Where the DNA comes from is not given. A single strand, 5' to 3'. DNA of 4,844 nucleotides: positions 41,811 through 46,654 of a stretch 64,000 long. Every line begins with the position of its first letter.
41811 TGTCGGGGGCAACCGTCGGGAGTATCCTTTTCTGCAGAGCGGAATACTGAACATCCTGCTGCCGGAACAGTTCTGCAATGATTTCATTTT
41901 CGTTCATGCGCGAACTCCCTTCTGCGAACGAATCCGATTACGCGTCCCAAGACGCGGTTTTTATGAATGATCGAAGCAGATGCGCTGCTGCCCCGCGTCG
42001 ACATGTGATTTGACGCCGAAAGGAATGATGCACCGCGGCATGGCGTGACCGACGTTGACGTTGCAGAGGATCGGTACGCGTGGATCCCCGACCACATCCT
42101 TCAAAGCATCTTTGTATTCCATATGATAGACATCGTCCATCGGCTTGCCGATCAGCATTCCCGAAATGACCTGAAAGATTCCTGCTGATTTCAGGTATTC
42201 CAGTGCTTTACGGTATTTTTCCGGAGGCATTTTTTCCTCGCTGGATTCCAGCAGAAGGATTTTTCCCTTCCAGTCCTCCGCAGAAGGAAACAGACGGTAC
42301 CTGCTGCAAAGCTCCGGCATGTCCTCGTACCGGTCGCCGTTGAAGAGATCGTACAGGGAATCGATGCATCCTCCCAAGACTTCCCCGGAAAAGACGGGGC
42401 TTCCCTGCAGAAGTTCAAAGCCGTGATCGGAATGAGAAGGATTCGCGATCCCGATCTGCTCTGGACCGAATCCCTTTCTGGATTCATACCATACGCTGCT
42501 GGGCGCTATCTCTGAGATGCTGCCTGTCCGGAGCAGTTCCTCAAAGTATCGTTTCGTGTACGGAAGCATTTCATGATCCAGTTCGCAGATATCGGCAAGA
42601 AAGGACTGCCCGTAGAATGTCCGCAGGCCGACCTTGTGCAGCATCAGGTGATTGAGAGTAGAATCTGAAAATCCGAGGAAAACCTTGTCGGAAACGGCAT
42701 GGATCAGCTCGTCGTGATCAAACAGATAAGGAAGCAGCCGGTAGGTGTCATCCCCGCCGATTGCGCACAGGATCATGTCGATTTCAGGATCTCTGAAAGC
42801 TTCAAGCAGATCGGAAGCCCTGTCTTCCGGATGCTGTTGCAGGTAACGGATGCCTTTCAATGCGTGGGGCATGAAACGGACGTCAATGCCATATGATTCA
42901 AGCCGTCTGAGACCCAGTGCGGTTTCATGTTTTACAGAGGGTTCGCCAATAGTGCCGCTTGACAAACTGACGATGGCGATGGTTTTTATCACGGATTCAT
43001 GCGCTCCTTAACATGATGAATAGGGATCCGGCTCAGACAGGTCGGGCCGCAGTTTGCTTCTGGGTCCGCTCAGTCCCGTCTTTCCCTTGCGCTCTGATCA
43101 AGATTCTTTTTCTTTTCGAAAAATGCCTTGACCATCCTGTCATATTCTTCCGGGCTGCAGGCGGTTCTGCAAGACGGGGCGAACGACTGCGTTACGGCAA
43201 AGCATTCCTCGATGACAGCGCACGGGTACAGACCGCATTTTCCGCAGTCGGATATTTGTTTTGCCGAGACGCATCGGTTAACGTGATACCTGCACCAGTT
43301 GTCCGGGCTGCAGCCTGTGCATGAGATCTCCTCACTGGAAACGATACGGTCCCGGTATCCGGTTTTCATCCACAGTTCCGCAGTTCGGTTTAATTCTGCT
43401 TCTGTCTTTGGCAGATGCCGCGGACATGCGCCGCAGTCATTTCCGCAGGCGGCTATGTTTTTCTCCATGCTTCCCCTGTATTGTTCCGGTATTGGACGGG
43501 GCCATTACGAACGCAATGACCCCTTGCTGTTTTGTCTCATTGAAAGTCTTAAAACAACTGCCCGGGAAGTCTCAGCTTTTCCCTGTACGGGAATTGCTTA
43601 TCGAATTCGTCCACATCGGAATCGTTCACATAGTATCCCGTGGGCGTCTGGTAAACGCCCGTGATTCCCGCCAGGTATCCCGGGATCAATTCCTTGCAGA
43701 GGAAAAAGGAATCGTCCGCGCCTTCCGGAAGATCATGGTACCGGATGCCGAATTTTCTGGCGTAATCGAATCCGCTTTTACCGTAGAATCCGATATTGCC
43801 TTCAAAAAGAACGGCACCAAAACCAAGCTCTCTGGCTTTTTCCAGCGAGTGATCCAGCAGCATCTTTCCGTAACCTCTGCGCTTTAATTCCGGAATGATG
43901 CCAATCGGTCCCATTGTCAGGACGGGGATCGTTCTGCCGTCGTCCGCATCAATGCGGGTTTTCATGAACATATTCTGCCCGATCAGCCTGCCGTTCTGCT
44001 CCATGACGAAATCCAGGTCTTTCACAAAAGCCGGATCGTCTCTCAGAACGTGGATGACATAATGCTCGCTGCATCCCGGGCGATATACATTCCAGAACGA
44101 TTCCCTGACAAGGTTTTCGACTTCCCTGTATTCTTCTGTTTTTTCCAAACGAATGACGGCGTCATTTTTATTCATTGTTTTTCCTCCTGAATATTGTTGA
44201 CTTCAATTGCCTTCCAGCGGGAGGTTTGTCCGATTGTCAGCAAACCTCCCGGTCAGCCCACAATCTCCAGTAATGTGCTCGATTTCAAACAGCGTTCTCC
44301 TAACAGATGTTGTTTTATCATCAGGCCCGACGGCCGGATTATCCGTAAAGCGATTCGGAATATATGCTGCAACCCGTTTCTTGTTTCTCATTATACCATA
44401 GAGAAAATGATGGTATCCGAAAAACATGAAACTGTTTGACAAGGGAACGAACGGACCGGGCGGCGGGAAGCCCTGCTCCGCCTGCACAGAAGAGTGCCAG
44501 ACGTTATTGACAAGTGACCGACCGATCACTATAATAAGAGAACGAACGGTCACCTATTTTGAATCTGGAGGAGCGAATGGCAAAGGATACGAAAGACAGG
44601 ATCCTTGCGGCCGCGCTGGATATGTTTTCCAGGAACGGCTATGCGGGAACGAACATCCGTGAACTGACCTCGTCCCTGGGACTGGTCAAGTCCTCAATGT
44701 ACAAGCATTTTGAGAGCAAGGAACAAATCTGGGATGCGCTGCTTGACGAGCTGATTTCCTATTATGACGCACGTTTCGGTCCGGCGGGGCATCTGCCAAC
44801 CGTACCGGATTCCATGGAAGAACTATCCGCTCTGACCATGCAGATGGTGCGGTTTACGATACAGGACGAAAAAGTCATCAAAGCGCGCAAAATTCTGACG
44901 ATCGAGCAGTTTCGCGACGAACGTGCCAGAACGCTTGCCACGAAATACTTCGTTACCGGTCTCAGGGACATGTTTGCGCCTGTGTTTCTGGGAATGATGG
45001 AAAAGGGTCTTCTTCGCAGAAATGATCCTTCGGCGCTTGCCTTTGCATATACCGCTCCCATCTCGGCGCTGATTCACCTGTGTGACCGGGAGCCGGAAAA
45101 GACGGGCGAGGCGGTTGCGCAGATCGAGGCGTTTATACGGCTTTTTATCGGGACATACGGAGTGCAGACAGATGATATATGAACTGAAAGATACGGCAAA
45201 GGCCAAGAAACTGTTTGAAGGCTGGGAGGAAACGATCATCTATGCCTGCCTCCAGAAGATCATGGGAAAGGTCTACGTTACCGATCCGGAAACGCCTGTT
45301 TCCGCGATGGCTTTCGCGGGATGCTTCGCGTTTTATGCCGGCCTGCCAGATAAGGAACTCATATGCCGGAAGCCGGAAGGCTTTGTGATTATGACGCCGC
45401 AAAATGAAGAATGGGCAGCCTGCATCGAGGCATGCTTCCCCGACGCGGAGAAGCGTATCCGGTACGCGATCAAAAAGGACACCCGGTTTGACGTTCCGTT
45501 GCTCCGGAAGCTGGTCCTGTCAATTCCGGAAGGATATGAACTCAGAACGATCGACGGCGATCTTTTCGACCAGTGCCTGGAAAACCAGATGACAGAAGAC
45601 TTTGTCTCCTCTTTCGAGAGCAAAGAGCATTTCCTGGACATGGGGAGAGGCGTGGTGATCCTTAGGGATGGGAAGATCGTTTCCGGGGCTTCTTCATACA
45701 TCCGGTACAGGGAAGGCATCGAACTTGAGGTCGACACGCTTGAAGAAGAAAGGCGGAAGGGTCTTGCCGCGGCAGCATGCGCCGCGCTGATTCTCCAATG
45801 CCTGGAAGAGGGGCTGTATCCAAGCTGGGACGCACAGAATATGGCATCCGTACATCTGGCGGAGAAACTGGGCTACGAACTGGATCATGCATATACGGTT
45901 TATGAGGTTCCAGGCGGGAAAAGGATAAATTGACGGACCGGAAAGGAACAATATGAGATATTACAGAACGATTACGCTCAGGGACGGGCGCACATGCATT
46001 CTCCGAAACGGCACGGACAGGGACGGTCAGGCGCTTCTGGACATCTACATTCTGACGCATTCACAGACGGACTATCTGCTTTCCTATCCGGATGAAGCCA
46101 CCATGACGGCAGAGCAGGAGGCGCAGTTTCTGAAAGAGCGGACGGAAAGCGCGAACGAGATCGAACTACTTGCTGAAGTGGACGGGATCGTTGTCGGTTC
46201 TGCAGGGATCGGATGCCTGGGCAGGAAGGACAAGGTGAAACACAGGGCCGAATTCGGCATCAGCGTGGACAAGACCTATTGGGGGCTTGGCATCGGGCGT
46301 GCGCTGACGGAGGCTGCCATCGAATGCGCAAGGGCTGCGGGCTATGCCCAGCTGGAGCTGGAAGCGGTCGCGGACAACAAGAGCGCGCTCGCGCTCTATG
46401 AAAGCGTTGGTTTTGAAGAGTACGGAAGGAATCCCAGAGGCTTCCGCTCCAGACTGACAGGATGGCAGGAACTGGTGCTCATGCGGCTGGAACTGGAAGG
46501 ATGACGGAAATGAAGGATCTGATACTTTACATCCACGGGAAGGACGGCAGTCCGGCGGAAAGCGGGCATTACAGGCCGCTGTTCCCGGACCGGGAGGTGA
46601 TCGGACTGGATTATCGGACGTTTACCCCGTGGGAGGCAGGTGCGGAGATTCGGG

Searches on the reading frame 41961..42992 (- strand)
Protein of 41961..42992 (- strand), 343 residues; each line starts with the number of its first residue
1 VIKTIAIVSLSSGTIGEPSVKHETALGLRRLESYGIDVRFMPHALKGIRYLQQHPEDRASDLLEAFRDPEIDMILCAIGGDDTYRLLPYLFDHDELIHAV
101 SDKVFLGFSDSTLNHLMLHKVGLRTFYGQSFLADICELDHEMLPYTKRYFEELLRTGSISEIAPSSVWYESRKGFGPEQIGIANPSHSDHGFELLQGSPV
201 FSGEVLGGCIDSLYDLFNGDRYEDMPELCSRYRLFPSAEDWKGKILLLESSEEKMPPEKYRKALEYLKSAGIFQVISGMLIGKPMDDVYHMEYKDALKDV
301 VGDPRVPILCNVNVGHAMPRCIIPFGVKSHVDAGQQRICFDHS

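Call 23: search_protein_families(library=pfam, proteins=[window:41961-42992:-], max_evalue=0.00001)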
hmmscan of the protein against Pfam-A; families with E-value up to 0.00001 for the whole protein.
window:41961-42992:- (343 aa): 2 families
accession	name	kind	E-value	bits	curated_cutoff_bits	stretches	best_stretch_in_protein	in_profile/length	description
PF02016.21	Peptidase_S66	-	9.4e-29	100.5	25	1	5-128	1-121/121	LD-carboxypeptidase N-terminal domain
PF17676.7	Peptidase_S66C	-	2.1e-20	73.9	23.7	1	202-330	1-119/120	LD-carboxypeptidase C-terminal domain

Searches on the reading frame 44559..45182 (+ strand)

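Call 23: search_protein_families(library=pfam, proteins=[window:44559-45182:+], max_evalue=0.00001)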
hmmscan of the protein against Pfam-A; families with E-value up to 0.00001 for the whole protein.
window:44559-45182:+ (207 aa): 1 family
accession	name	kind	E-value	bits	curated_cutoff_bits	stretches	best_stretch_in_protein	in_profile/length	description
PF00440.29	TetR_N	-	3.5e-12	46.3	24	1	15-60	1-46/47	Bacterial regulatory proteins, tetR family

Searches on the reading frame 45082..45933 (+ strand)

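Call 24: search_protein_families(library=pfam, proteins=[window:45082-45933:+], max_evalue=0.00001)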
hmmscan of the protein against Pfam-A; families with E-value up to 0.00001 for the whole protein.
window:45082-45933:+ (283 aa): 2 families
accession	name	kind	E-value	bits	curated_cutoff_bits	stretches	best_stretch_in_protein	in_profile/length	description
PF12746.13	GNAT_acetyltran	-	2.1e-82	276.9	26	1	42-274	1-243/243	GNAT acetyltransferase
PF00583.31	Acetyltransf_1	-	1.7e-08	35.2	20.7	1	185-265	30-116/116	Acetyltransferase (GNAT) family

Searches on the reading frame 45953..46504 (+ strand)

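Call 24: search_protein_families(library=pfam, proteins=[window:45953-46504:+], max_evalue=0.00001)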
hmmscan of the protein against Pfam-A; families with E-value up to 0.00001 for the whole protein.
window:45953-46504:+ (183 aa): 4 families
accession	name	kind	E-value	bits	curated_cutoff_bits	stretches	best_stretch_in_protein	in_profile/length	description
PF00583.31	Acetyltransf_1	-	7.3e-16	58.9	20.7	1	55-154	21-116/116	Acetyltransferase (GNAT) family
PF13508.13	Acetyltransf_7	-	1.4e-12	48.2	27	1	72-156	6-84/84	Acetyltransferase (GNAT) domain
PF13302.13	Acetyltransf_3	-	1.9e-09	38.8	25.4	1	17-155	4-138/138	Acetyltransferase (GNAT) domain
PF13673.13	Acetyltransf_10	-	7.3e-08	32.9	23.6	1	57-159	19-112/128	Acetyltransferase (GNAT) domain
